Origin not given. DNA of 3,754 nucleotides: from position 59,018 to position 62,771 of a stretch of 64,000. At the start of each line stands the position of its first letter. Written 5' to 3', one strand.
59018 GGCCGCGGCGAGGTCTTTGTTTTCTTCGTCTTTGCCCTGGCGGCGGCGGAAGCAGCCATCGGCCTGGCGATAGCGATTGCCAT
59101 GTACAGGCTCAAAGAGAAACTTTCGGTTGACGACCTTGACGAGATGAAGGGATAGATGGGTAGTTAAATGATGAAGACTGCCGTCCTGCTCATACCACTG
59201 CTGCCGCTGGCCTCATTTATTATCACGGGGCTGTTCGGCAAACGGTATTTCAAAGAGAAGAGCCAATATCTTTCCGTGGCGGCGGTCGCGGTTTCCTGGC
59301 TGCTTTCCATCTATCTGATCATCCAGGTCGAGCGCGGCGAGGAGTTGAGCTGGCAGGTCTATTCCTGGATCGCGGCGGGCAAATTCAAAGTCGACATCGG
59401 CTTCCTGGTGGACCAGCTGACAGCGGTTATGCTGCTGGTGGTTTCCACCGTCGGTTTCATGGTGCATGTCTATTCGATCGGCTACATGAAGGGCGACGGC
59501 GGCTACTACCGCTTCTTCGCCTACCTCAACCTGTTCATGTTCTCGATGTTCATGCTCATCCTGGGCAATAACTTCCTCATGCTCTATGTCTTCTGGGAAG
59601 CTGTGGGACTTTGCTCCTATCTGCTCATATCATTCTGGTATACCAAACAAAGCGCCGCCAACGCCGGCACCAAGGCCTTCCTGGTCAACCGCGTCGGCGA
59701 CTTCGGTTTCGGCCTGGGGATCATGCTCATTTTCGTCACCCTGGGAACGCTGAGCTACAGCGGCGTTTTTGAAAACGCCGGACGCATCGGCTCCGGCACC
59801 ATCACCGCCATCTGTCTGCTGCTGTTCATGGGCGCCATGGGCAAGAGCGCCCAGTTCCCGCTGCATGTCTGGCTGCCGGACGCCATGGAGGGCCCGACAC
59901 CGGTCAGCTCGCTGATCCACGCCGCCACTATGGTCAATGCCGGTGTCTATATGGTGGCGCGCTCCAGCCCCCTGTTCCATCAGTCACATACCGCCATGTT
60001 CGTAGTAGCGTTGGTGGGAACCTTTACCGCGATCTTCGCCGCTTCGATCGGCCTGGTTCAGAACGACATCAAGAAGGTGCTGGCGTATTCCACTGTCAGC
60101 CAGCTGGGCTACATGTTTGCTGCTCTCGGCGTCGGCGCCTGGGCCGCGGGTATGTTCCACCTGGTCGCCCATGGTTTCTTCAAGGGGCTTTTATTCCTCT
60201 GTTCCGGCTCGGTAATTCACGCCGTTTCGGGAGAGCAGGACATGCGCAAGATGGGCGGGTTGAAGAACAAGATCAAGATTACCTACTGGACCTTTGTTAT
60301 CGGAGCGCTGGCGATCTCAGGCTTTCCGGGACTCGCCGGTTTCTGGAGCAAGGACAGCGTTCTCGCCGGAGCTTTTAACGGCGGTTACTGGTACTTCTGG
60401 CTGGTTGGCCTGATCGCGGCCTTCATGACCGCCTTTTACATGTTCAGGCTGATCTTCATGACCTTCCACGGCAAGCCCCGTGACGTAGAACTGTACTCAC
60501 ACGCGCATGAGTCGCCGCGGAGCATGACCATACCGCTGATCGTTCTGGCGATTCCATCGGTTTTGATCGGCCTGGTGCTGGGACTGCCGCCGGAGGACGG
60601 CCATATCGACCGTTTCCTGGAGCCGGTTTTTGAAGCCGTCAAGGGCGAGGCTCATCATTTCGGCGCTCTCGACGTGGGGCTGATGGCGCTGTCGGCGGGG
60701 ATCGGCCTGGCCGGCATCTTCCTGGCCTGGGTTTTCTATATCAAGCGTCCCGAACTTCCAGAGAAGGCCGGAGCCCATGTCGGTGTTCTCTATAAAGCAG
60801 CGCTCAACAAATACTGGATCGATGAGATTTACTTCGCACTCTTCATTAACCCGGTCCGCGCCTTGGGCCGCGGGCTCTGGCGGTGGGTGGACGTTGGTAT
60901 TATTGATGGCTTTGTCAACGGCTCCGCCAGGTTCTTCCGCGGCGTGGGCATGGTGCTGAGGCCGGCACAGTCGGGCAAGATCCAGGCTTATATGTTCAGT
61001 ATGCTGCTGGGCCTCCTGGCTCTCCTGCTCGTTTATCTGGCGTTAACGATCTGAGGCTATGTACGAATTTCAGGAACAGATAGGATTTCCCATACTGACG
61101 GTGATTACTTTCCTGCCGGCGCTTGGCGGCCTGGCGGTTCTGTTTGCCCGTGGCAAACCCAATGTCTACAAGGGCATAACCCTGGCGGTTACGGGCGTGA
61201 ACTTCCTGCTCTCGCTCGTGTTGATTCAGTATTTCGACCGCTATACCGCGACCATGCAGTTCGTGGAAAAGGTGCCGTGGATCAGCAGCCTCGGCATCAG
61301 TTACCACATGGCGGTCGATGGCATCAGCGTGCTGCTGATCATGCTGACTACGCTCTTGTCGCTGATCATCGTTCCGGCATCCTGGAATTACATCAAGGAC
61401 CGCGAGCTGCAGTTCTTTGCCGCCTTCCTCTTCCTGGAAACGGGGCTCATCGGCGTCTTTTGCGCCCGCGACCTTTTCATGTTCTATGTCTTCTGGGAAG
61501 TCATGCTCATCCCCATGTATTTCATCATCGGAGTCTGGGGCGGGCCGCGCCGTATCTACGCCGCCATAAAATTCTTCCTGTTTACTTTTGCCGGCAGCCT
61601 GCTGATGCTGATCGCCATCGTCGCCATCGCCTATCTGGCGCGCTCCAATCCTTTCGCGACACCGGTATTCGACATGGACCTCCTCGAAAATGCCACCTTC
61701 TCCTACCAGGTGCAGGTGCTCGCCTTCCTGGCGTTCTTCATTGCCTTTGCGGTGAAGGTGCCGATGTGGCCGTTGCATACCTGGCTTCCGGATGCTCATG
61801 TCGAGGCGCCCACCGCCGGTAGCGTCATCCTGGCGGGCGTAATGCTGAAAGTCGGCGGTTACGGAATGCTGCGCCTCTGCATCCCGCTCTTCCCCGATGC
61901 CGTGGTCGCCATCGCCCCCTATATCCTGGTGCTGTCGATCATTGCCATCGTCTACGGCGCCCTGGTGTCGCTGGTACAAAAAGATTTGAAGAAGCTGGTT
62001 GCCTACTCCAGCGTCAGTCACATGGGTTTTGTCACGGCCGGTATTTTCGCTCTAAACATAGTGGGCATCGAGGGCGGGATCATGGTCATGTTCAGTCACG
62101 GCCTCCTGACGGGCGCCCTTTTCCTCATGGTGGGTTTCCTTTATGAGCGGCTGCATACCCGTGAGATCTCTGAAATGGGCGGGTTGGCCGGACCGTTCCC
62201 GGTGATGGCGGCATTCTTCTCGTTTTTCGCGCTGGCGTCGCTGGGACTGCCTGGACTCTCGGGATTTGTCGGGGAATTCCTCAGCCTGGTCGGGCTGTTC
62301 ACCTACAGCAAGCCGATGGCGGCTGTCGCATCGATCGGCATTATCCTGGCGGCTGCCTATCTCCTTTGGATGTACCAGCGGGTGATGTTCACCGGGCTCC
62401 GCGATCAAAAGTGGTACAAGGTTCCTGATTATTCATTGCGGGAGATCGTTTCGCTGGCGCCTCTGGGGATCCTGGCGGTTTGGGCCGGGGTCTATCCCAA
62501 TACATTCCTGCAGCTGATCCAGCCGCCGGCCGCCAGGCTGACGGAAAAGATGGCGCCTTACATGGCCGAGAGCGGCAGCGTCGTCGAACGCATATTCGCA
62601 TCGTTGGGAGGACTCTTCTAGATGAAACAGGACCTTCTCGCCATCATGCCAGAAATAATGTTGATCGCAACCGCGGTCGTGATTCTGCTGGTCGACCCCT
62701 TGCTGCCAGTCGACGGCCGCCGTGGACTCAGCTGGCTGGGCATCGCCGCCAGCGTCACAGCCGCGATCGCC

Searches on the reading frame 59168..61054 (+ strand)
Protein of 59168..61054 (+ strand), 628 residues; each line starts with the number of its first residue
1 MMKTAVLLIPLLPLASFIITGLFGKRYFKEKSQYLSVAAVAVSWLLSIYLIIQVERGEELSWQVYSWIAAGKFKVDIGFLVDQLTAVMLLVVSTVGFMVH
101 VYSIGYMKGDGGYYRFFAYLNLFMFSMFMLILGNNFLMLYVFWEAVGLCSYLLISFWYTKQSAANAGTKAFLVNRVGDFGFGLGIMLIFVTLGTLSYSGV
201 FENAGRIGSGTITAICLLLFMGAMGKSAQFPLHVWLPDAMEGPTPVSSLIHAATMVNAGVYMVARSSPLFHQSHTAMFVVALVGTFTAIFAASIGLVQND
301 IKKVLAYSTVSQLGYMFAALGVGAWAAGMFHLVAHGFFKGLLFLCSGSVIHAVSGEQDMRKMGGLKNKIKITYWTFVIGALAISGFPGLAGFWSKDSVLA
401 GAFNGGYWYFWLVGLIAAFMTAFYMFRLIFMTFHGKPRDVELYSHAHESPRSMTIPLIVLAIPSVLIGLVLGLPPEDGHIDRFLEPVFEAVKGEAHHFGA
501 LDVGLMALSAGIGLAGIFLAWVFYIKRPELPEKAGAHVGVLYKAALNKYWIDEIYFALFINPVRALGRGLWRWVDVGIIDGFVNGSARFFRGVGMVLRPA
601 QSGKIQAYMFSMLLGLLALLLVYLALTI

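Call 34: search_protein_families(library=pfam, proteins=[window:59168-61054:+], max_evalue=0.00001)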
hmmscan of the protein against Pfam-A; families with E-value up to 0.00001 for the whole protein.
window:59168-61054:+ (628 aa): 3 families
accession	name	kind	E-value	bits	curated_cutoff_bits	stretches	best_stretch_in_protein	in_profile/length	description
PF00361.26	Proton_antipo_M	-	2.2e-86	290.1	21.5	1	134-421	2-294/294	NADH:quinone oxidoreductase/Mrp antiporter, TM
PF00662.26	Proton_antipo_N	-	1.1e-22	80.1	24.5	1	67-117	1-51/51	NADH-Ubiquinone oxidoreductase (complex I), chain 5 N-terminus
PF01010.25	Proton_antipo_C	-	3.9e-06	27.1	26.8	1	441-566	88-235/243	NADH-dehyrogenase subunit F, TMs, (complex I) C-terminus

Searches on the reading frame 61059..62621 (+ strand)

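Call 34: search_protein_families(library=pfam, proteins=[window:61059-62621:+], max_evalue=0.00001)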
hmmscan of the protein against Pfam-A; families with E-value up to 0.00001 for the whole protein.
window:61059-62621:+ (520 aa): 1 family
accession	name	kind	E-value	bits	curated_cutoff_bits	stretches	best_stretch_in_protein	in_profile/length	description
PF00361.26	Proton_antipo_M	-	3e-76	256.9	21.5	1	136-428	1-291/294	NADH:quinone oxidoreductase/Mrp antiporter, TM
